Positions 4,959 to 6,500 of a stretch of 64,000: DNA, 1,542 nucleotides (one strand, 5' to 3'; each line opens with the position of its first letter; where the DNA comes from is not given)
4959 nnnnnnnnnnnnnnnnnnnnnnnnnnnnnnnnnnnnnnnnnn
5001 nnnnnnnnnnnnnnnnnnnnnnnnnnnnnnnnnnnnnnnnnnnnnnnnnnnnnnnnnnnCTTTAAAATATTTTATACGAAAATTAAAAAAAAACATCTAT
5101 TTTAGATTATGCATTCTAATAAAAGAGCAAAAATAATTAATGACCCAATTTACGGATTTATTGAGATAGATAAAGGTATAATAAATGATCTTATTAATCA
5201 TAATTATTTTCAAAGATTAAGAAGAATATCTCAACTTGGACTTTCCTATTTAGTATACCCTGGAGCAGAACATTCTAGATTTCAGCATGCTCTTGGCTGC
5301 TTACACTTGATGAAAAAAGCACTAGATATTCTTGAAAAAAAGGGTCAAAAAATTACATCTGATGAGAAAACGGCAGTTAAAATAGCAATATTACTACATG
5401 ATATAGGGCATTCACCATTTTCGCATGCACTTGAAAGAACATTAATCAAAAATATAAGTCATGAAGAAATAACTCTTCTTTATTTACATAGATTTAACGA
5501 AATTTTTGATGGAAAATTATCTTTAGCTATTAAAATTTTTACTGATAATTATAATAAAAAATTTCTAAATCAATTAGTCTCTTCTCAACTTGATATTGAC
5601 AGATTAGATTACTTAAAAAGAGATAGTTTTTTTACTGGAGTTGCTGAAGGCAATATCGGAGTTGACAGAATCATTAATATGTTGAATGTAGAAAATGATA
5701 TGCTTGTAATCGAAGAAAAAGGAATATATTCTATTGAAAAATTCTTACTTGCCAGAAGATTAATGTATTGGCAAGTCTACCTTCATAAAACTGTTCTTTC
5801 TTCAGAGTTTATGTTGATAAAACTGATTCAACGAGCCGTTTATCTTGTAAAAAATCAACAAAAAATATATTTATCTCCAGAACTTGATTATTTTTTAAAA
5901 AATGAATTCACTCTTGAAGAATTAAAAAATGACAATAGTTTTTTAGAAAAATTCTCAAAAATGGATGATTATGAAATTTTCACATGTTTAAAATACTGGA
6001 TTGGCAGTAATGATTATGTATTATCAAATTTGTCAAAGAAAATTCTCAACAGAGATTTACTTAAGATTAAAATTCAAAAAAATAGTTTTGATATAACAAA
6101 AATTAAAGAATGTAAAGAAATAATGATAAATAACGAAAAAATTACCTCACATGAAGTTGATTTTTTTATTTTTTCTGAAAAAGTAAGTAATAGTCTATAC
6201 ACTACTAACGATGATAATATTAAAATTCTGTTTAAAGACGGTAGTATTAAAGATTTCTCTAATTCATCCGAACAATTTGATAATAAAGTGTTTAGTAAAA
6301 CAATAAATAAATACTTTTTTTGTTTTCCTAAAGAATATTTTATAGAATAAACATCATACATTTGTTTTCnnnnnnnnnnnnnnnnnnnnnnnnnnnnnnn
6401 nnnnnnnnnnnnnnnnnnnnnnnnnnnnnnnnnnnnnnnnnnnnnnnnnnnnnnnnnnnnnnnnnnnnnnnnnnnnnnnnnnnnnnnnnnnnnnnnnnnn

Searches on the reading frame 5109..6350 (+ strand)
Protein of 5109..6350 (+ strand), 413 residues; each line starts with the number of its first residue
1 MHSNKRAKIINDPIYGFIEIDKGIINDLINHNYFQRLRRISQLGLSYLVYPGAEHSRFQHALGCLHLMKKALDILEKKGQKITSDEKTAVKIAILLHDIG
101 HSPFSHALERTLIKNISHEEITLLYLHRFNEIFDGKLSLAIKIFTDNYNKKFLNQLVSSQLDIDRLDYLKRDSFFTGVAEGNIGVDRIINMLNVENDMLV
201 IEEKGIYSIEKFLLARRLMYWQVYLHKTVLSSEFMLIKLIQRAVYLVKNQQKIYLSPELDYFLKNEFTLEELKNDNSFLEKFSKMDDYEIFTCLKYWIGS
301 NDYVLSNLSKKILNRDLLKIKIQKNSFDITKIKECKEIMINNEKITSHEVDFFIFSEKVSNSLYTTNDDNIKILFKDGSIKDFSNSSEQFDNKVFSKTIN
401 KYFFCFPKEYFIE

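Call 25: search_protein_families(library=ncbifam, max_evalue=0.000001, proteins=[window:5109-6350:+])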
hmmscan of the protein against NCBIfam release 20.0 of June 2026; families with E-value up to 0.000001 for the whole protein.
window:5109-6350:+ (413 aa): 0 families

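Call 41: find_encoding_contigs(protein=window:5109-6350:+, flank=4000, max_places=10)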
Protein window:5109-6350:+ (413 aa): no gene with exactly this product is on record in the collection.
